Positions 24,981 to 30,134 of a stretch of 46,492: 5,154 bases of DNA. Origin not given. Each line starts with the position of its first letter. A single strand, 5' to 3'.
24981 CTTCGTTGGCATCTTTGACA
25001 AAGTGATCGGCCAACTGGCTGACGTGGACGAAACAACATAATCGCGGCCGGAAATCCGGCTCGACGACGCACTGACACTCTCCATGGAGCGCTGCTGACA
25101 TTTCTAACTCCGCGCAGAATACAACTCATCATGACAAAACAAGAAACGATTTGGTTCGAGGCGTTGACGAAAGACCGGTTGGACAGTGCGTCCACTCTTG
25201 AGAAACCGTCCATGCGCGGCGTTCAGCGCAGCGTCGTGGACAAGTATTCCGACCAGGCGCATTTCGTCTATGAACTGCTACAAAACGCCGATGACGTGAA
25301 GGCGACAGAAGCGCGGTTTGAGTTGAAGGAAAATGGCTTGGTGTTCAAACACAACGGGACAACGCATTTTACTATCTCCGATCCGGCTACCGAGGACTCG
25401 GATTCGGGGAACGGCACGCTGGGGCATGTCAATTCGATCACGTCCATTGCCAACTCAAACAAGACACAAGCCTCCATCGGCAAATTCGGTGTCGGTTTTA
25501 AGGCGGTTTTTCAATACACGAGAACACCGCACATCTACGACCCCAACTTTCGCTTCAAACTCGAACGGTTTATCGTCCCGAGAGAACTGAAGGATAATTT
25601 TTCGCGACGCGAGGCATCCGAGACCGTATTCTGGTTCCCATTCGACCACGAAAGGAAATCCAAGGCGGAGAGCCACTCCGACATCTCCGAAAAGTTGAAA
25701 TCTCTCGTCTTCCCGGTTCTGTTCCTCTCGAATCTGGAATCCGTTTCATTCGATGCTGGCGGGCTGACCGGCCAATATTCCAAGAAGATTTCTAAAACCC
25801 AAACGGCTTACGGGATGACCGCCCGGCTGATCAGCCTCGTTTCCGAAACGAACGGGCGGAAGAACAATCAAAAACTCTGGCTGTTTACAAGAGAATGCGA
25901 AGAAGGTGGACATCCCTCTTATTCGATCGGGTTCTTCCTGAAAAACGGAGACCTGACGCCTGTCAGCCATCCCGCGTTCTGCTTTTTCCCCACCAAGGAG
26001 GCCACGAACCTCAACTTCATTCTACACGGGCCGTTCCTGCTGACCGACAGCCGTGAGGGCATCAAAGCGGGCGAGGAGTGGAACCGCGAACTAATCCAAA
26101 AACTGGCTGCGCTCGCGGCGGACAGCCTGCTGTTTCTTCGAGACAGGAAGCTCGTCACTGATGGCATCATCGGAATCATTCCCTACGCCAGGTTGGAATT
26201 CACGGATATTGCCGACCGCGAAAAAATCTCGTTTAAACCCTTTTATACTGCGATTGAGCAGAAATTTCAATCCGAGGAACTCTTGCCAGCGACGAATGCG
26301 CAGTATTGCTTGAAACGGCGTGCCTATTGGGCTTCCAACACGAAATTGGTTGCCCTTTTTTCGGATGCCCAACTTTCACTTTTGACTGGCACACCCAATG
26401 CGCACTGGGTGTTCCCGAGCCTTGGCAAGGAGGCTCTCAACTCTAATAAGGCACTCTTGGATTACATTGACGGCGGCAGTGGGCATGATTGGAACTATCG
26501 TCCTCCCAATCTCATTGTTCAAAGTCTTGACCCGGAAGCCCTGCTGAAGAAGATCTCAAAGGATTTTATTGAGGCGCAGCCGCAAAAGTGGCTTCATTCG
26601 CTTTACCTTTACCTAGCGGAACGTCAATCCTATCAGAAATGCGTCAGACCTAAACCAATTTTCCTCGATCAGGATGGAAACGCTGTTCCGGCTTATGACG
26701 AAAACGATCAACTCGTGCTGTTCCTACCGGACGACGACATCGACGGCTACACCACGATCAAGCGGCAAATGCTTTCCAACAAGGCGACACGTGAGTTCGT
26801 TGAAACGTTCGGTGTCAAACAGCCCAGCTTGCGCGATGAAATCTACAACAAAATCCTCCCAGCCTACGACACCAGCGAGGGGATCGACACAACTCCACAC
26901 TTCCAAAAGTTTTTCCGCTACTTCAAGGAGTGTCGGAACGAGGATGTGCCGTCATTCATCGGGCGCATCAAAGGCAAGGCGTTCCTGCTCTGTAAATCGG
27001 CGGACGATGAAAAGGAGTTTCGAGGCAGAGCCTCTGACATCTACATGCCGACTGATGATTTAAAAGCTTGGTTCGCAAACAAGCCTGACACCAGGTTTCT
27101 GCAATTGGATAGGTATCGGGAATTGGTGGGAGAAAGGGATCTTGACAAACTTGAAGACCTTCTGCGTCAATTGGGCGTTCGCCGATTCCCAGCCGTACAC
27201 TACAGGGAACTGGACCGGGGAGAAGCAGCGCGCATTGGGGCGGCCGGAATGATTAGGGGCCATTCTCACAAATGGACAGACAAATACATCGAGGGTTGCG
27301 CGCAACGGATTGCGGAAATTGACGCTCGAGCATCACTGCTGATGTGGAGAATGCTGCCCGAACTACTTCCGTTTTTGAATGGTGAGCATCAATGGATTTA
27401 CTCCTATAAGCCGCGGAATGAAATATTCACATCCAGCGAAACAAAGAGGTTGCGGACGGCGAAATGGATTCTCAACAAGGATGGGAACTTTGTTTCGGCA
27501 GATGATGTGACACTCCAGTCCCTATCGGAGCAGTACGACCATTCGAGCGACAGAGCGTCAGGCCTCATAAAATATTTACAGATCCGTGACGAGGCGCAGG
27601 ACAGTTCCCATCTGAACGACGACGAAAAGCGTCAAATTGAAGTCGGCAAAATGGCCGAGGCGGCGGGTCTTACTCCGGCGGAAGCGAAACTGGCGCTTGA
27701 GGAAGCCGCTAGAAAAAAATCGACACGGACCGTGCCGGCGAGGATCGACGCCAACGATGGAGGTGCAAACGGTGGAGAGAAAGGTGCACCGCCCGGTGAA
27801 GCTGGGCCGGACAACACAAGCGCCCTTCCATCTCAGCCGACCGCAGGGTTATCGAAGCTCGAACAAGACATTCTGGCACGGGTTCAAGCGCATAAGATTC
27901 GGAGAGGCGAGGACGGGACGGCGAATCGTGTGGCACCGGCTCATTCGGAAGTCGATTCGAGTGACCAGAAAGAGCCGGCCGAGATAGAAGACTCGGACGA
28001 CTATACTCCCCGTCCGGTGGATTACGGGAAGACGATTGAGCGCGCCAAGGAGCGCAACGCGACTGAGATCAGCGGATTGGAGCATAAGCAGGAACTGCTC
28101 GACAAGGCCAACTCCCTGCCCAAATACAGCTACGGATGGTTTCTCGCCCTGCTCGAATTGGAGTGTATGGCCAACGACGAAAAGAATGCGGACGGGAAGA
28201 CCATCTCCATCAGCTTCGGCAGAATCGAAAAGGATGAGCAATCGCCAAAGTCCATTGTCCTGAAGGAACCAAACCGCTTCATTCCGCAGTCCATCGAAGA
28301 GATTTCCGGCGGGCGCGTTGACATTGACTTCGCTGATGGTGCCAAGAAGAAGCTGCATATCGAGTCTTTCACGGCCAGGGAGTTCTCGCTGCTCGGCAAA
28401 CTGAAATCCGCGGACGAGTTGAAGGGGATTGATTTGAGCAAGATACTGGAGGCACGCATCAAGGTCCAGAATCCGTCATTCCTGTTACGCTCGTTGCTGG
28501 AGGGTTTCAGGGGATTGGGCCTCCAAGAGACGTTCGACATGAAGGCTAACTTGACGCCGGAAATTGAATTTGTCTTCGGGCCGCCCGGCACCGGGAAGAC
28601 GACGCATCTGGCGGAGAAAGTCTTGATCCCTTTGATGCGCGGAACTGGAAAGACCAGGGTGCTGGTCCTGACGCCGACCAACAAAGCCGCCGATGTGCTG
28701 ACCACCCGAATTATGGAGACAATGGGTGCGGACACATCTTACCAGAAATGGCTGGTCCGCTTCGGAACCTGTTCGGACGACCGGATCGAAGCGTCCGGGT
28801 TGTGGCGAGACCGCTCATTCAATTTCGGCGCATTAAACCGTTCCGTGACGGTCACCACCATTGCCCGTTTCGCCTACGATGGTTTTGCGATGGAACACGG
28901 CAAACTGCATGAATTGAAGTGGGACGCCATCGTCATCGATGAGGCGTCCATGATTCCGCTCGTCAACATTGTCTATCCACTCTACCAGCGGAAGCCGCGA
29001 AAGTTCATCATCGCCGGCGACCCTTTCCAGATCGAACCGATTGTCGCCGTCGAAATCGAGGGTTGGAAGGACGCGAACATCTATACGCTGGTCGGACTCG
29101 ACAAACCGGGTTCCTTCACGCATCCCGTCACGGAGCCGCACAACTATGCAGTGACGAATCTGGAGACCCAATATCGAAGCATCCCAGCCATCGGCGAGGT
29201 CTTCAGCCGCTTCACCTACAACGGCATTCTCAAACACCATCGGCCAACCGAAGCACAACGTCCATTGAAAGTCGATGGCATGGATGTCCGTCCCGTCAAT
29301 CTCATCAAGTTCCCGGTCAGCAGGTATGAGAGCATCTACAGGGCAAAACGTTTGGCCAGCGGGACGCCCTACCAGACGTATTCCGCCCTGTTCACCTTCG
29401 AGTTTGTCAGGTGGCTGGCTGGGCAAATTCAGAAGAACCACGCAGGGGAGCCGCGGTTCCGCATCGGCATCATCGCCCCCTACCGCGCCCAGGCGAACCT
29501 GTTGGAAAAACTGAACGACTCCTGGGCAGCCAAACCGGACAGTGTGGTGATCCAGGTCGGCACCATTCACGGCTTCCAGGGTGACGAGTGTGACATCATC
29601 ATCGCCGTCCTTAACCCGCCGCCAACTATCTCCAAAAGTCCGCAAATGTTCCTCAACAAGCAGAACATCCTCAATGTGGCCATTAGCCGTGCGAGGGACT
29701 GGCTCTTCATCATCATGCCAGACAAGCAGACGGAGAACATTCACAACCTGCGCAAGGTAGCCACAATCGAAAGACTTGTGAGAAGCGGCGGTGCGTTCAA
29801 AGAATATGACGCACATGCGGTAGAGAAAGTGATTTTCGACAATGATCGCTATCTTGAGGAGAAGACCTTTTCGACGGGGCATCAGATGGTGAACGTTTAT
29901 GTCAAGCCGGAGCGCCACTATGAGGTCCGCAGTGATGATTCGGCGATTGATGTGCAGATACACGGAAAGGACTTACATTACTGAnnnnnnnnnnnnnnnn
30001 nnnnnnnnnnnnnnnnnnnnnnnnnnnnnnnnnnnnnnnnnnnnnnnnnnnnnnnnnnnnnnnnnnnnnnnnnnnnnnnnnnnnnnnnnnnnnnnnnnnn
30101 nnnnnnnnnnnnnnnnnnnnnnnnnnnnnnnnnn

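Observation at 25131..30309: Giant sacsin-type GHKL ATPase fused to an Upf1-like SF1 helicase, with an overlapping HTH gene, on an AT-richer islet: candidate uncharacterised conflict or defence module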

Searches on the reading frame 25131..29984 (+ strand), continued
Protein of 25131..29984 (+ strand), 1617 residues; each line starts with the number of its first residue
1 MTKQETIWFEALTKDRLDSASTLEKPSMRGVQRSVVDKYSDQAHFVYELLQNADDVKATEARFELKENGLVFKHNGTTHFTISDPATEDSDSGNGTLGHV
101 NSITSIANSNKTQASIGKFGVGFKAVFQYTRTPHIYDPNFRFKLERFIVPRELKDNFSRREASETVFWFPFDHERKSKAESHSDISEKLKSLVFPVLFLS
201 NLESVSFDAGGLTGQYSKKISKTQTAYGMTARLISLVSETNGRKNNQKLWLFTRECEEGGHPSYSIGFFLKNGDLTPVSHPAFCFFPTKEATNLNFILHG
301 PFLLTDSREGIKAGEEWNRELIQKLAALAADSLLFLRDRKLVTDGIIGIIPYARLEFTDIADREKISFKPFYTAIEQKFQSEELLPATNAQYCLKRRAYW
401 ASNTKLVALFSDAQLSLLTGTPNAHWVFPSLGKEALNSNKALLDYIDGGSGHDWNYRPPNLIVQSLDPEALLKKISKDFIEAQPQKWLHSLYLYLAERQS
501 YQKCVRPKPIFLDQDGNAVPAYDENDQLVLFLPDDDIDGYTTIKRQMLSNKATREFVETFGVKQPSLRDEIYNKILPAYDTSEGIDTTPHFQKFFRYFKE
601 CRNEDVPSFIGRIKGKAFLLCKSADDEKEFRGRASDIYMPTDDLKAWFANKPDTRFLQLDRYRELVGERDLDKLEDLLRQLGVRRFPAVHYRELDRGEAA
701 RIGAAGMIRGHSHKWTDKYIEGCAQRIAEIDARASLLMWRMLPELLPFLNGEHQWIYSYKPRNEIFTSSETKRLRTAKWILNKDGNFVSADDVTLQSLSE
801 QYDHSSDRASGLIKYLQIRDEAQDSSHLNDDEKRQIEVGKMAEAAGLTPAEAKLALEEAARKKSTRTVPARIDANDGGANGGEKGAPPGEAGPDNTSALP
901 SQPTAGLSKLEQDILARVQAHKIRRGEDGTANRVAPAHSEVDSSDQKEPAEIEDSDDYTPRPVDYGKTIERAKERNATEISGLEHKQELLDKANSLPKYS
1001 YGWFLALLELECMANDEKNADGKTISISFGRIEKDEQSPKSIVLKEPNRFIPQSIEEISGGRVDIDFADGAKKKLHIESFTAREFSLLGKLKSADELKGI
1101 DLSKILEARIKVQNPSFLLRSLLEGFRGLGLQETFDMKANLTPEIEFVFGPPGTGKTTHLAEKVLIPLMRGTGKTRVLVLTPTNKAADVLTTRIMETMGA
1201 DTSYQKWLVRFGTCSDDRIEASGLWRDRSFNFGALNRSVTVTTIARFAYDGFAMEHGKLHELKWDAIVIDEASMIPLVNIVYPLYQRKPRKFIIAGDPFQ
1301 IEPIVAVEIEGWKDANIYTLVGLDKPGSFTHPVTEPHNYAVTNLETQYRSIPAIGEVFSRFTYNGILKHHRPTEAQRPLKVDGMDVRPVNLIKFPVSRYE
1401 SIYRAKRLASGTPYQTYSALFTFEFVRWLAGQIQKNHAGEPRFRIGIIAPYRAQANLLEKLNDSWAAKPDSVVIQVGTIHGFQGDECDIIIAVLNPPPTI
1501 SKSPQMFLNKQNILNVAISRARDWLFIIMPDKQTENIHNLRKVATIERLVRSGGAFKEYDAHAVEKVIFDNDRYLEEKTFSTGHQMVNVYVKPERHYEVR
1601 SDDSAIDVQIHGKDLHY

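Call 78: search_protein_families(library=padloc, alignment_id=A4, max_evalue=1e-10)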
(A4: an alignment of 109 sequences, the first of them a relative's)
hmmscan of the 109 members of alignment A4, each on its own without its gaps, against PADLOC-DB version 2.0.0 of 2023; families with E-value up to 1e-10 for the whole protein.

A. member 1, L001:8787-9449:- (221 aa): 0 families

B. families by the number of members that match (of 109 scanned): 206 families (the first 25 are shown)
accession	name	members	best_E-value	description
PDLC04135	mad3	3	6.1e-31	mads_3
PDLC02350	AbiO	2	2.4e-148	AbiO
PDLC02372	Nhi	2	1.6e-146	-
PDLC04962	PDC-S22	2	2.3e-129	-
PDLC03626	REase_MTase_IIG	2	3.7e-112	Type IIG restriction enzyme-methyltransferase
PDLC02621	DrmD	2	7.2e-100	DrmD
PDLC02620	DrmD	2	2.9e-73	DrmD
PDLC02572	DrmA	2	2.9e-71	DrmA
PDLC02504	BrxHI|BrxHII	2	1.9e-63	BrxHII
PDLC02500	BrxHI|BrxHII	2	2.3e-57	BrxHI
PDLC00659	HmaA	2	4.2e-57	SNF2 helicase / DEAD-box helicase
PDLC02633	DrmD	2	2e-55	DrmD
PDLC05065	PDC-S68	2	2.5e-54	-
PDLC05064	PDC-S68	2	9.7e-54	-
PDLC05066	PDC-S68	2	2.3e-45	-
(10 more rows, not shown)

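Call 79: search_protein_families(library=pfam, alignment_id=A4, max_evalue=0.00001)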
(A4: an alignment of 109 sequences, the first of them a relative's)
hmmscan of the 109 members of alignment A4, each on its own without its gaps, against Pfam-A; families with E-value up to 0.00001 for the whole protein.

A. member 1, L001:8787-9449:- (221 aa): 0 families

B. families by the number of members that match (of 109 scanned): 154 families (the first 25 are shown)
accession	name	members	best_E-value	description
PF04851.21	ResIII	7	3.8e-32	Type III restriction enzyme, res subunit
PF00005.33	ABC_tran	3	1.2e-35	ABC transporter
PF00271.37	Helicase_C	3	1.6e-16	Helicase conserved C-terminal domain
PF00270.35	DEAD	3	7.8e-10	DEAD/DEAH box helicase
PF10127.15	RlaP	2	5.5e-92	RNA repair pathway DNA polymerase beta family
PF09848.15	SLFN-g3_helicase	2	3.2e-88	Schlafen group 3, DNA/RNA helicase domain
PF13245.12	AAA_19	2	3.4e-45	AAA domain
PF01555.25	N6_N4_Mtase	2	1.1e-26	DNA methylase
PF12796.13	Ank_2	2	4.2e-24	Ankyrin repeats (3 copies)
PF13637.12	Ank_4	2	2.7e-22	Ankyrin repeats (many copies)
PF00023.36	Ank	2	2.6e-21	Ankyrin repeat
PF13538.12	UvrD_C_2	2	2.3e-19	UvrD-like helicase C-terminal domain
PF12833.13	HTH_18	2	5.4e-18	Helix-turn-helix domain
PF04383.19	KilA-N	2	4.9e-17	KilA-N domain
PF01381.28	HTH_3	2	2.2e-12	Helix-turn-helix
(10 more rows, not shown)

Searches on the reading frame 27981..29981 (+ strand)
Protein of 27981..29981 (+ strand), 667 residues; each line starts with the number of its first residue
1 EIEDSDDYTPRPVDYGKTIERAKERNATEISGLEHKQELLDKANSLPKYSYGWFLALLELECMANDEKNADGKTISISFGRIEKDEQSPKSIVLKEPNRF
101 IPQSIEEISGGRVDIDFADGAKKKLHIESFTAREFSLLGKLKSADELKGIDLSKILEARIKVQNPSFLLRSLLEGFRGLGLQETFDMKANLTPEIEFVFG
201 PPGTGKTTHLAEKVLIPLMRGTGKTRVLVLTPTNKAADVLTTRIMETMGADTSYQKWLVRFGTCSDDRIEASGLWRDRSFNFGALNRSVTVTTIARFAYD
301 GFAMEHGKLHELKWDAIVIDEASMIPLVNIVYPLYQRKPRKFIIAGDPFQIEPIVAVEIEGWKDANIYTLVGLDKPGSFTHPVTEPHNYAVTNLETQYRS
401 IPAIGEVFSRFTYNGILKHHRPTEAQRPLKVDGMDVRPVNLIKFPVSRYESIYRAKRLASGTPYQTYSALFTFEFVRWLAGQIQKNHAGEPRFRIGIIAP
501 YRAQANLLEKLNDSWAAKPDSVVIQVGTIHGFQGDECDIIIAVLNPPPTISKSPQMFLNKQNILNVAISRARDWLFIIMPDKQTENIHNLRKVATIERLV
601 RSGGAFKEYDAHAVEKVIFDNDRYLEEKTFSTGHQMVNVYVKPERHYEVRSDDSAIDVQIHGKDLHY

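Call 59: predict_structure(alignment_id=A3)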
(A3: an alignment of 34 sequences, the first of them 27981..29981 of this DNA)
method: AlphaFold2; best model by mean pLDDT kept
length: 667 residues; sequences in the alignment: 34
mean_pLDDT: 58.9   pTM: 0.38
mean pLDDT of the five models: 58.9, 58.2, 54.3, 53.8, 52.7
residues with pLDDT >= 90: 11; 70-90: 241; 50-70: 173; < 50: 242
segments of 3 or more residues with pLDDT < 50: 1-13, 68-71, 188-192, 200-204, 301-304, 324-329, 347-422, 438-463, 546-562, 580-608, 624-667
pLDDT, mean of each block of 10 residues (from residue 1): 41 62 73 80 72 66 54 67 84 81 58 83 84 76 82 84 56 56 62 53 60 85 81 77 89 89 81 81 82 65 55 79 51 59 57 30 30 30 23 21 25 32 62 56 32 28 50 69 77 81 67 79 78 64 49 33 55 62 36 41 45 52 45 28 31 32 34
secondary structure, 60 per line:
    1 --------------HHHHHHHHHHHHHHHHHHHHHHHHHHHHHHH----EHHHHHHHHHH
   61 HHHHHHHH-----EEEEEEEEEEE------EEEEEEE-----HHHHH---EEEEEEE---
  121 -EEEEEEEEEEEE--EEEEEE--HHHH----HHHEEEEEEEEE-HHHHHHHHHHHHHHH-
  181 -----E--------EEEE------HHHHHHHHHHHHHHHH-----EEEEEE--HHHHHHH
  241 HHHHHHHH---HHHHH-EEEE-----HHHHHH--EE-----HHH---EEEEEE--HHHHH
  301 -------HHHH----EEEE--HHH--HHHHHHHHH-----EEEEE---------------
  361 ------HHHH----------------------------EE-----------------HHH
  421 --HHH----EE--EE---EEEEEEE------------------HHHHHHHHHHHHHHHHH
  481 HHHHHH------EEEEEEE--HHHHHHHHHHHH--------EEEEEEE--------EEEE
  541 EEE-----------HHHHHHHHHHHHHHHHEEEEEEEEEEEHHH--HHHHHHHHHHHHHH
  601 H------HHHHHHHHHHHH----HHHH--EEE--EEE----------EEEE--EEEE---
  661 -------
elements in order (helices of 4 or more, strands of 3 or more residues): H15-45 H51-68 E74-84 E91-97 H103-107 E111-117 E122-133 E136-141 H144-147 E155-163 H165-179 E195-198 H205-220 E226-231 H234-248 H252-256 E258-261 H267-272 E288-293 H296-300 H308-311 E316-319 H327-335 E341-345 H367-370 E439-445 H464-486 E493-499 H502-513 E522-528 E537-543 H555-570 E571-581 H587-601 H608-619 H624-627 E630-632 E635-637 E648-651 E654-657

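Call 62: fold_search(model_id=the predicted structure, library=pdb)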
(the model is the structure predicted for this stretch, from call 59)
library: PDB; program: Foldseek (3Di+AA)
matches with E <= 10: 1549; with E <= 0.001: 257
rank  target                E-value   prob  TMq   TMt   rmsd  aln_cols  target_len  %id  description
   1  2xzo_A                2.2e-17  1.00  0.35  0.37  12.2       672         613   18  Upf1 helicase - RNA complex (released 2011-03-30)
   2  2gk6_A                5.6e-17  1.00  0.31  0.33  13.5       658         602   18  Structural and Functional insights into the human Upf1 helicase core (released 2007-01-09)
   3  2xzp                  7.5e-17  1.00  0.30  0.32  12.6       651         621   17  Upf1 helicase (released 2011-03-30)
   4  6ej5                  8.4e-17  1.00  0.30  0.32  13.2       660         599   18  A conserved structural element in the RNA helicase UPF1 regulates its catalytic activity in an isoform-specific manner (released 2018-01-24)
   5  2xzl_A                2.9e-16  1.00  0.33  0.30  13.1       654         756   16  Upf1-RNA complex (released 2011-03-30)
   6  8ram_O                4.1e-16  1.00  0.34  0.33  14.3       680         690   17  Structure of Sen1 bound RNA Polymerase II pre-termination complex (released 2024-10-30)
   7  2wjv_A                7.1e-16  1.00  0.31  0.27  13.7       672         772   17  Crystal structure of the complex between human nonsense mediated decay factors UPF1 and UPF2 (released 2009-07-07)
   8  5mzn                  1.1e-15  1.00  0.29  0.28  17.0       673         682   16  Helicase Sen1 (released 2017-04-19)
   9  4b3g_A                1.4e-15  1.00  0.30  0.32  14.3       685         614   18  crystal structure of Ighmbp2 helicase in complex with RNA (released 2012-09-26)
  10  2wjv_B                1.4e-15  1.00  0.29  0.26  13.6       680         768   17  Crystal structure of the complex between human nonsense mediated decay factors UPF1 and UPF2 (released 2009-07-07)
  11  4b3g_B                1.4e-15  1.00  0.30  0.32  14.9       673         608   17  crystal structure of Ighmbp2 helicase in complex with RNA (released 2012-09-26)
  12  8rd3_A                1.6e-15  1.00  0.33  0.34  13.2       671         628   15  Crystal structure of Saccharomyces cerevisiae Nmd4 protein bound to Upf1 helicase domain (released 2024-08-14)
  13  2gjk                  2.9e-15  1.00  0.35  0.37  12.1       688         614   17  Structural and functional insights into the human Upf1 helicase core (released 2007-01-09)
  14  9qdq_A                3.9e-15  1.00  0.32  0.28  12.7       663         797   15  Cryo-EM structure of Upf1-Nmd4-Ebs1 in complex with RNA (released 2025-10-22)
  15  8fth                  4.4e-15  1.00  0.29  0.18  19.3       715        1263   16  Chaetomium thermophilum SETX - NPPC internal deletion (released 2023-10-25)
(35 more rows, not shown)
